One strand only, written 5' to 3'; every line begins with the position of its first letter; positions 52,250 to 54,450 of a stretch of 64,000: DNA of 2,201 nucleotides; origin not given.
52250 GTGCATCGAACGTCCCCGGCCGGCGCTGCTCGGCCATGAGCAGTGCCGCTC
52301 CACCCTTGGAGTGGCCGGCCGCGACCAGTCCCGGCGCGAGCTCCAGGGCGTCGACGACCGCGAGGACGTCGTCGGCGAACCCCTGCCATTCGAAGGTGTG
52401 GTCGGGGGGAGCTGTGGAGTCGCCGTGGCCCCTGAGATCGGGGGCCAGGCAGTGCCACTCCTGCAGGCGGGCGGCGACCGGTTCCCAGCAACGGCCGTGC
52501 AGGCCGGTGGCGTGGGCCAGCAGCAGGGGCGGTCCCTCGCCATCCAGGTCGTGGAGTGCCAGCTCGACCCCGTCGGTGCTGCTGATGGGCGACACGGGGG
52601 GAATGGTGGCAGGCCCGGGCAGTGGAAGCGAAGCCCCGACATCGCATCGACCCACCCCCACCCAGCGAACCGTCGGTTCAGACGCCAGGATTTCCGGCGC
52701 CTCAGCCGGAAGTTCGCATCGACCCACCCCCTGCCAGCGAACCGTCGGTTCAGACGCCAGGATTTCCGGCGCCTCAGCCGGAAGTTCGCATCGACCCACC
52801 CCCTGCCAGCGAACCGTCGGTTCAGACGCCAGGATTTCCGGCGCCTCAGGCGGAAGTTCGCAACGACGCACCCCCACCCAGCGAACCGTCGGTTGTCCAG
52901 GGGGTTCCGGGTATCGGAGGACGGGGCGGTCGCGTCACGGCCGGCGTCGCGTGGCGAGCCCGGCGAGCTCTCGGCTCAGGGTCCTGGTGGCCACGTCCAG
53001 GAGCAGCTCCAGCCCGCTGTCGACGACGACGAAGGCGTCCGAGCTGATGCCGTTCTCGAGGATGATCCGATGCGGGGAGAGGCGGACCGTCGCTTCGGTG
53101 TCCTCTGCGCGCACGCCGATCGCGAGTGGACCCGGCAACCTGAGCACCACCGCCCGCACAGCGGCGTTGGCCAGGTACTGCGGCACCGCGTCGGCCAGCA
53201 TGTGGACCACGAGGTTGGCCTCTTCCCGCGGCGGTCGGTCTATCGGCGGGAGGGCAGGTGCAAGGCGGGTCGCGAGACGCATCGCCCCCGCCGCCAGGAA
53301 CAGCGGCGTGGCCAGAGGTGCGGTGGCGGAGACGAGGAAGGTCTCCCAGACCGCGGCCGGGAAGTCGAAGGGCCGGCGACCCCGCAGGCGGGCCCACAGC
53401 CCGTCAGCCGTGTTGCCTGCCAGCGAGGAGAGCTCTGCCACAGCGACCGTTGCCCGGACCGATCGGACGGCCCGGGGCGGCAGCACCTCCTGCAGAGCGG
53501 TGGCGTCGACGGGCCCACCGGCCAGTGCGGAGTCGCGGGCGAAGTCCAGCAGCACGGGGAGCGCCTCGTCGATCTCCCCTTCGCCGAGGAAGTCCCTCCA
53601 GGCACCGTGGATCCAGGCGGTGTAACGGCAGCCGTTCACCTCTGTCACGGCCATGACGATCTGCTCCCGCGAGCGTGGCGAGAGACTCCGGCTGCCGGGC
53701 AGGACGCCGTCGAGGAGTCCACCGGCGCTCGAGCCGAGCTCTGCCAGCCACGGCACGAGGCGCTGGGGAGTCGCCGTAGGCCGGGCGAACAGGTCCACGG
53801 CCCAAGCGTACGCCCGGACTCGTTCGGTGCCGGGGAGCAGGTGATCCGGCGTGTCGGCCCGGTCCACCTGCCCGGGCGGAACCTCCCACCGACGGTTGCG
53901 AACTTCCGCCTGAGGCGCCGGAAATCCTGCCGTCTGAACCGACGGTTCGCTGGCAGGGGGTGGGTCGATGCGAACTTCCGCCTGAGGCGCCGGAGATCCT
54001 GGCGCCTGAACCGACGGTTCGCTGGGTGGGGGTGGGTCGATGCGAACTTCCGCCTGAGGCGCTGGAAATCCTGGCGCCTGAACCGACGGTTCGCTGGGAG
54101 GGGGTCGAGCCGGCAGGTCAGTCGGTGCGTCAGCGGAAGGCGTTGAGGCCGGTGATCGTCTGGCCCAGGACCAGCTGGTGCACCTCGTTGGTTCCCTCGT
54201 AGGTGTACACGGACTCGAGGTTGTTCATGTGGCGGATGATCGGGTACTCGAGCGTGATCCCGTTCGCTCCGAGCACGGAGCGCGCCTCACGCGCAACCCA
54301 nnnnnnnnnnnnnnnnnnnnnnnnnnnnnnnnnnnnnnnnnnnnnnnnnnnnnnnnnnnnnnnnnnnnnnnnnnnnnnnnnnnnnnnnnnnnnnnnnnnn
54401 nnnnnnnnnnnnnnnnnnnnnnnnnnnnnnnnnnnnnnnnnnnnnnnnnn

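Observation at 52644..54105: Single gene bracketed by inverted arrays of a 72-bp hairpin-rich tandem repeat (1.46-kb imperfect palindrome)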

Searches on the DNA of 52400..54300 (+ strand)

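Call 33: search_rna_families(source=window, start=52400, end=54300, threshold=evalue, max_evalue=10)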
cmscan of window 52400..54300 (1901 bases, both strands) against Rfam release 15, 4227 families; matches with E-value up to 10: 5.
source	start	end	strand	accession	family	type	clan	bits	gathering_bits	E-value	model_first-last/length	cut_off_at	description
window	53793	53874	+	RF02827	Scr6106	Gene; sRNA;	-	24.5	52.5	3.5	1-85/85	no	Streptomyces RNA 6106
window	53370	53440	-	RF03285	mir-564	Gene; miRNA;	-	22.2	80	1.7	1-82/82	no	mir-564 microRNA precursor family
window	53858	53969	+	RF00050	FMN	Cis-reg; riboswitch;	-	16.1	66.2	1.2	1-138/138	no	FMN riboswitch aptamer (RFN element)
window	53022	53082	+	RF01276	sR53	Gene; snRNA; snoRNA; CD-box;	-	13.9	49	3.5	1-60/60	no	Small nucleolar RNA sR53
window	53339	53420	-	RF01681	P4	Gene; sRNA;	-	13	37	1.9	1-215/215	no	Pseudomonas sRNA P4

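Call 84: search_dna_similar(query=window:52620-52915:+, collection=plasmids, mode=distant, max_evalue=0.01, max_rows=10)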
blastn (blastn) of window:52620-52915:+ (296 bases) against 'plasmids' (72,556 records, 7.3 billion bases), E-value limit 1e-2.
No match.

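Call 85: search_dna_similar(query=window:52620-52915:+, collection=phages, mode=distant, max_evalue=0.01, max_rows=10)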
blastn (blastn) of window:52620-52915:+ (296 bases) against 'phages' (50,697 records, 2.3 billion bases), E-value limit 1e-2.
No match.
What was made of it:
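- Tried and rejected: blastn against plasmids and phages found nothing (calls 84, 85).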
